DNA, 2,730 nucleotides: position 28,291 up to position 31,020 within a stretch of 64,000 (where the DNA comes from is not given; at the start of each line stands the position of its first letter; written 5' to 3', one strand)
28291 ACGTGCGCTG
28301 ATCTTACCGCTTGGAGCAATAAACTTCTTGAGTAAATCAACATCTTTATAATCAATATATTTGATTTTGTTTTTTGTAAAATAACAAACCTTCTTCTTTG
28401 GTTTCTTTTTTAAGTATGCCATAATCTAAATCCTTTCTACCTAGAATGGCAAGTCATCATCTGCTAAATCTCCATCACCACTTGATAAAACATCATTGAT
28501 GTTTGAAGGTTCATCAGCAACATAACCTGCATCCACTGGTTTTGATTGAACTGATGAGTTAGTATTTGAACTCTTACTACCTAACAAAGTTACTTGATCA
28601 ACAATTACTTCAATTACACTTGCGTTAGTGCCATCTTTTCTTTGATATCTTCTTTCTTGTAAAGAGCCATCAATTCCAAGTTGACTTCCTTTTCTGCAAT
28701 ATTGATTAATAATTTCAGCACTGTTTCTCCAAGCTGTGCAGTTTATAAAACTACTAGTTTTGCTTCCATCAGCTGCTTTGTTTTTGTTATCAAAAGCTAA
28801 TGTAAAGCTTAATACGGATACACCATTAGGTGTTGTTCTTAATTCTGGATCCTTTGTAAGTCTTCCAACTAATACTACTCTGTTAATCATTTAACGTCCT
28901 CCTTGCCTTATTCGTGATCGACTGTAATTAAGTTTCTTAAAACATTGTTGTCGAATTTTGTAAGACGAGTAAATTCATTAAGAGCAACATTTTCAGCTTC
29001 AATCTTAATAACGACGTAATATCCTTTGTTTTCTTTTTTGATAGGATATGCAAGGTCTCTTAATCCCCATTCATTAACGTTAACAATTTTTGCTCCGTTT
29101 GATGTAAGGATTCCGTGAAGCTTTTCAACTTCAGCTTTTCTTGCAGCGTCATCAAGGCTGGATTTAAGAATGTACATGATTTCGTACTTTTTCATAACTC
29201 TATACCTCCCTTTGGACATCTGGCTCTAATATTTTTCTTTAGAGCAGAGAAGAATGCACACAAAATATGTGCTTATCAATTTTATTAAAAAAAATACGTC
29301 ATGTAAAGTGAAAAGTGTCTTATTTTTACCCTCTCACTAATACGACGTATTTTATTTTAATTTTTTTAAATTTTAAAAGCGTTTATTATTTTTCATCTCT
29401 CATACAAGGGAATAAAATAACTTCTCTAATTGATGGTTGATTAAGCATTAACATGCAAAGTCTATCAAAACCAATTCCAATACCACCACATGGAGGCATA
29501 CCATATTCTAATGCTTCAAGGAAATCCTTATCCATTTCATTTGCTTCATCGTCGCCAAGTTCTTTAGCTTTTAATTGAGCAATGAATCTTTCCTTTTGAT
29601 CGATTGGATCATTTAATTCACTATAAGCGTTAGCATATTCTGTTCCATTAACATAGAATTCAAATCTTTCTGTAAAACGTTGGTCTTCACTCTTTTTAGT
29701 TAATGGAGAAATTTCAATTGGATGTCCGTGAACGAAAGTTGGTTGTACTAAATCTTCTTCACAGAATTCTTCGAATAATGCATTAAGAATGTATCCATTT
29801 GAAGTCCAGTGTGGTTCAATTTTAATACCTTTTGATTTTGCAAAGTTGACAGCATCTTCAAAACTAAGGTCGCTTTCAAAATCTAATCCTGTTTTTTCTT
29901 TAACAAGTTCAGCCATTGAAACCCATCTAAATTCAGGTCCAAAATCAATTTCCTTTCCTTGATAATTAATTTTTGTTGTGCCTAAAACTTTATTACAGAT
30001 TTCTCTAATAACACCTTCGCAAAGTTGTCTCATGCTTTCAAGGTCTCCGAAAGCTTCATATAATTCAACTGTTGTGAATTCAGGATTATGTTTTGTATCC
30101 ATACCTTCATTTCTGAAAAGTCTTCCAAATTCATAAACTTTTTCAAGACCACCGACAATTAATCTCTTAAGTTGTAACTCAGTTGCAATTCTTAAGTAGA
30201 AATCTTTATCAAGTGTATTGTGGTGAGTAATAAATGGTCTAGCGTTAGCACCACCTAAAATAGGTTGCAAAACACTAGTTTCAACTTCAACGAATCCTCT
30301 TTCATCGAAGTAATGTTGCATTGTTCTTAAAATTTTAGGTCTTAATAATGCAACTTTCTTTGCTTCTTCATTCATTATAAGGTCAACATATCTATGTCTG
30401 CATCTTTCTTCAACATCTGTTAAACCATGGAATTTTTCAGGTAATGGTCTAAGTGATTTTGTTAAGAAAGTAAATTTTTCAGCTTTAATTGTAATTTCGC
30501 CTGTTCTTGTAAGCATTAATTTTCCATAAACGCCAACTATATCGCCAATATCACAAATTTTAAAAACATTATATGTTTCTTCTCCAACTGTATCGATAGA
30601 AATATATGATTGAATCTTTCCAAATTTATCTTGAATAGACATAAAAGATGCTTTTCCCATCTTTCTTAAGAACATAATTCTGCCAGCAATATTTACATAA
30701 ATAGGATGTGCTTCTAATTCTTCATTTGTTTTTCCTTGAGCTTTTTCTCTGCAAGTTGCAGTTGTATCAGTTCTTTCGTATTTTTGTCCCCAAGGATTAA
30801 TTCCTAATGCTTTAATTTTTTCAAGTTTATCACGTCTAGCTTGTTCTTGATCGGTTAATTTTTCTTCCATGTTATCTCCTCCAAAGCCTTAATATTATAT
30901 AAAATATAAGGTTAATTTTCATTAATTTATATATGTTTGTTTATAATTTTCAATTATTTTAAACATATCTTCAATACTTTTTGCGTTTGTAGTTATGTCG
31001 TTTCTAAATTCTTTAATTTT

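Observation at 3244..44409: Recurrent ~30-nt motif, four same-strand copies, all reading as K/E-N-x-A-K-[LIV]-[ND]-Y-F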

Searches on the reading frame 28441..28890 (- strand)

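Call 44: search_protein_families(library=pfam, proteins=[window:28441-28890:-], max_evalue=0.00001)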
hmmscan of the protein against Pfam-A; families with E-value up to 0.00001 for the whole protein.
window:28441-28890:- (149 aa): 2 families
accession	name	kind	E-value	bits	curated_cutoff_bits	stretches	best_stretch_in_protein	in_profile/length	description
PF00436.31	SSB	-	6.2e-32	110.2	26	1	2-103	1-104/104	Single-strand binding protein family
PF22657.2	SSB_1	-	3.5e-06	27.5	27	1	3-84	1-82/91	Another single-strand binding protein family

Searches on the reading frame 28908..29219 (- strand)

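Call 44: search_protein_families(library=pfam, proteins=[window:28908-29219:-], max_evalue=0.00001)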
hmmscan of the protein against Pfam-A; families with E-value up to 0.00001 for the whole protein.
window:28908-29219:- (103 aa): 1 family
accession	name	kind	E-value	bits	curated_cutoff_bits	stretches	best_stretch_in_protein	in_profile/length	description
PF01250.22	Ribosomal_S6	-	1.7e-29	102.2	27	1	11-99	1-89/90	Ribosomal protein S6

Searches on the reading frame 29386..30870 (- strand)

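Call 44: search_protein_families(library=pfam, proteins=[window:29386-30870:-], max_evalue=0.00001)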
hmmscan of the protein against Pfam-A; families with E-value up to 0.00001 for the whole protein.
window:29386-30870:- (494 aa): 3 families
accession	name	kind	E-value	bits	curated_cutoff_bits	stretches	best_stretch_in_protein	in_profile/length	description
PF00152.25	tRNA-synt_2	-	9.7e-85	284.8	25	1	153-490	2-307/308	tRNA synthetases class II (D, K and N)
PF01336.31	tRNA_anti-codon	-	1.6e-13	50.8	27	1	59-134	1-73/75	OB-fold nucleic acid binding domain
PF01409.25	tRNA-synt_2d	-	7e-06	26.1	19.8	0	244-306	104-165/246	tRNA synthetases class II core domain (F)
